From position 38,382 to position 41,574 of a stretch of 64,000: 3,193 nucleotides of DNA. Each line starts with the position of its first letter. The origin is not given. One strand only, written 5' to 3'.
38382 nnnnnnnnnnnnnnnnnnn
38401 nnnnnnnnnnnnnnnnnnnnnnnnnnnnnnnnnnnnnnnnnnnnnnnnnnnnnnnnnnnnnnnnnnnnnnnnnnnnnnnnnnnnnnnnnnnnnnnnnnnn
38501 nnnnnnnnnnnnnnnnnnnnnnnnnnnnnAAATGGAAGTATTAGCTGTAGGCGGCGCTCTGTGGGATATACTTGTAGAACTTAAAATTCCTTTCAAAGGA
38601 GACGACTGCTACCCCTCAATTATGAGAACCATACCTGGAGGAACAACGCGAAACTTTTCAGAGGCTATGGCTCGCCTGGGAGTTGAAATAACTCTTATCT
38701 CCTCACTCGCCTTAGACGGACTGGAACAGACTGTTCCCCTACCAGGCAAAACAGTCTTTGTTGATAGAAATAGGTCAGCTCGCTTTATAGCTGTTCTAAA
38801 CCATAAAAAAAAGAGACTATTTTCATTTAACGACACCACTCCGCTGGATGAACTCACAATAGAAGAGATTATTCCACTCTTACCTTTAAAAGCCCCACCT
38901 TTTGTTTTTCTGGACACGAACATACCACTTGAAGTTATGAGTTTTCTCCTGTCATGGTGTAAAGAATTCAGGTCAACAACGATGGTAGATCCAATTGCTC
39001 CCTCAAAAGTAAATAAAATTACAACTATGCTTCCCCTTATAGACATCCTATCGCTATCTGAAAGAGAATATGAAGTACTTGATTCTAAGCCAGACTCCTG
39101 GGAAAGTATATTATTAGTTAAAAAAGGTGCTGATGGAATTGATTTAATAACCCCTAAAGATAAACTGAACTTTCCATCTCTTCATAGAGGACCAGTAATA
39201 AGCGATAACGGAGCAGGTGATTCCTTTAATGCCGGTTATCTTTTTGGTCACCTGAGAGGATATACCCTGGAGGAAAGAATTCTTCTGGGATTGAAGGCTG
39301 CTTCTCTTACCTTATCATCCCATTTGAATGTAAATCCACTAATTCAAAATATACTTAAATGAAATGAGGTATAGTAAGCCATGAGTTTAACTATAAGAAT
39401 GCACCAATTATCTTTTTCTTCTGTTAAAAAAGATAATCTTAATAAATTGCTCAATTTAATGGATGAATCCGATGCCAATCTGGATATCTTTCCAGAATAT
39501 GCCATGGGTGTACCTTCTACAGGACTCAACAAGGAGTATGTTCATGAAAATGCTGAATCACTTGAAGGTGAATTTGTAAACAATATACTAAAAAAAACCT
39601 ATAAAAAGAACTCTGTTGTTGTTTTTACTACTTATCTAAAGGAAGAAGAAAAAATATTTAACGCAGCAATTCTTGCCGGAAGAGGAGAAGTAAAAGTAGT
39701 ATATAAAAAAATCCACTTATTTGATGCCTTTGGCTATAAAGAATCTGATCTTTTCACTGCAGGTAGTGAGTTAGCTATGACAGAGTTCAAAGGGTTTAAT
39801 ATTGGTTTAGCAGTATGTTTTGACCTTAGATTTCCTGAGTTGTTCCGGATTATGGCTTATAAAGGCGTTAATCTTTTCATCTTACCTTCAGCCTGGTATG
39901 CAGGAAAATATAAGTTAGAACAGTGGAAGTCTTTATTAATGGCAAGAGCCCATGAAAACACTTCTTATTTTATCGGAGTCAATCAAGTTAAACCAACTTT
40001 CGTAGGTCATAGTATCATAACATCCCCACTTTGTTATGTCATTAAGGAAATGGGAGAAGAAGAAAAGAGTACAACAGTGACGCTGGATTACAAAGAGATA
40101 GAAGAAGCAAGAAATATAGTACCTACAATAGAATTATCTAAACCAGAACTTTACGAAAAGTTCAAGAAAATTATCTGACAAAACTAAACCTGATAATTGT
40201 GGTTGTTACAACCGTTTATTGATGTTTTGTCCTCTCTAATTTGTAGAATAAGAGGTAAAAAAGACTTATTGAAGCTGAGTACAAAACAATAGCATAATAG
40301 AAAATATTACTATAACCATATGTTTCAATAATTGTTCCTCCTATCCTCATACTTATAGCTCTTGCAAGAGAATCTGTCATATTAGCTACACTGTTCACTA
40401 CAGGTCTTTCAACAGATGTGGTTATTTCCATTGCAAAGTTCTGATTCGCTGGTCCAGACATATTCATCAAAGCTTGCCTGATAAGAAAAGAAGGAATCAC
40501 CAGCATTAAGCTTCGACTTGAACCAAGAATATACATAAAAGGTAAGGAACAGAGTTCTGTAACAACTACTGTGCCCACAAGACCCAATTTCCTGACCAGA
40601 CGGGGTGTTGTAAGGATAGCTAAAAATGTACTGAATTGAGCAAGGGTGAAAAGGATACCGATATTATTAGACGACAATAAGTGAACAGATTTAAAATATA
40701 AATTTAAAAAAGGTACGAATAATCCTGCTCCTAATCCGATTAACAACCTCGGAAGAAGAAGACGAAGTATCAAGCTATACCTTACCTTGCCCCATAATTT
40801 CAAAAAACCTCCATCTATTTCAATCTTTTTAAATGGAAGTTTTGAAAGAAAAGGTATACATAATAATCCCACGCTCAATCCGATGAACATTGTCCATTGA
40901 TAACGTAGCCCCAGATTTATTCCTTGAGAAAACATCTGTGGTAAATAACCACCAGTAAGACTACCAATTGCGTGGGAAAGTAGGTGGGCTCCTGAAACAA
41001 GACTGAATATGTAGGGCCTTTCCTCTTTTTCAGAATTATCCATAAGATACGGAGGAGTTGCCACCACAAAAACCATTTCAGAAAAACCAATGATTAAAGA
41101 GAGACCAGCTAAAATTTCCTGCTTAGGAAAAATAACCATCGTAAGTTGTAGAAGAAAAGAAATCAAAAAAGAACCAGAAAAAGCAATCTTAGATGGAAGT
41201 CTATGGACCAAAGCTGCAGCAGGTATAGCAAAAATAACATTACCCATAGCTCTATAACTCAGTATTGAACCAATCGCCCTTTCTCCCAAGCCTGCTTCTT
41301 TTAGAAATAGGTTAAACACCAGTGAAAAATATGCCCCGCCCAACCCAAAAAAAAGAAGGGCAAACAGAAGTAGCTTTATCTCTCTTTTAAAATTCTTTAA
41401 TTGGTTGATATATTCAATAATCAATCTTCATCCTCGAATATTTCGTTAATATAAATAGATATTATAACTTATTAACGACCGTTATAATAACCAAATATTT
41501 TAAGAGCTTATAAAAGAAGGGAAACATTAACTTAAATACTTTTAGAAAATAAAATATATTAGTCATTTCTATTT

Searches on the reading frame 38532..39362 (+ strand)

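Call 28: search_protein_families(library=pfam, proteins=[window:38532-39362:+])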
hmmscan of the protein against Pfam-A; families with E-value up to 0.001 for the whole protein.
window:38532-39362:+ (276 aa): 1 family
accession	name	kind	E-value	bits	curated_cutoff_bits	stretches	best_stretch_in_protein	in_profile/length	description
PF00294.29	PfkB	-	5.7e-20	72.3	25.8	1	27-268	27-297/302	pfkB family carbohydrate kinase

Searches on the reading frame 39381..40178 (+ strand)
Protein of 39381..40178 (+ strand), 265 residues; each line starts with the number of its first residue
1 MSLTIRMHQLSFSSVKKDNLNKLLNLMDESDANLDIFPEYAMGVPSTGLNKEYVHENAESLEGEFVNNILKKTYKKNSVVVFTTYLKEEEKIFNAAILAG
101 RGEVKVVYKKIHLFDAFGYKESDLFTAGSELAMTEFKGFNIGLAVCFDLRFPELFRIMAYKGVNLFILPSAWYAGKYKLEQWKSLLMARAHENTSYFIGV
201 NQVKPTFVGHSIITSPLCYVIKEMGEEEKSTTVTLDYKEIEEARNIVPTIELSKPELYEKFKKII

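Call 28: search_protein_families(library=pfam, proteins=[window:39381-40178:+])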
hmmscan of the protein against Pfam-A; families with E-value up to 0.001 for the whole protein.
window:39381-40178:+ (265 aa): 1 family
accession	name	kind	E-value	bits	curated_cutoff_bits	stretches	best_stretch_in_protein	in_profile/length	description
PF00795.27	CN_hydrolase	-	7.6e-33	114.4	23.2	1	14-244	12-255/256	Carbon-nitrogen hydrolase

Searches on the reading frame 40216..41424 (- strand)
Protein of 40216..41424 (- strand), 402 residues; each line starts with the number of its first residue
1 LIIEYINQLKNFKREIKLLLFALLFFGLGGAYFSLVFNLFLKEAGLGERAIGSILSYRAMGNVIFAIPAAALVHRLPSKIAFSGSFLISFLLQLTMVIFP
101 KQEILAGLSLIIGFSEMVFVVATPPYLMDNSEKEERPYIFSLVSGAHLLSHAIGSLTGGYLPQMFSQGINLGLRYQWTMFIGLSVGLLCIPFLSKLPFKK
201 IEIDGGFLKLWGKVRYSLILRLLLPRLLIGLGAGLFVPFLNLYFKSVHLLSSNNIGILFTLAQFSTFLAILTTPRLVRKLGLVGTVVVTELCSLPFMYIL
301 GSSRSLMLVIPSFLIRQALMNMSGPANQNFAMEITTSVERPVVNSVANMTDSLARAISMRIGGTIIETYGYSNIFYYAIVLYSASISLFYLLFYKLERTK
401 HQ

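Call 8: search_protein_families(library=pfam, proteins=[window:40216-41424:-])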
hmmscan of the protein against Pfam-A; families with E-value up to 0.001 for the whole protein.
window:40216-41424:- (402 aa): 2 families
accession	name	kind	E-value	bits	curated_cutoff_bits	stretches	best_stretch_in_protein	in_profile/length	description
PF07690.21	MFS_1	-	8.5e-26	91.1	33.4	2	19-334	1-322/347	Major Facilitator Superfamily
PF12832.13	MFS_1_like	-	2.5e-07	30.5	25.2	1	14-166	212-366/373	MFS_1 like family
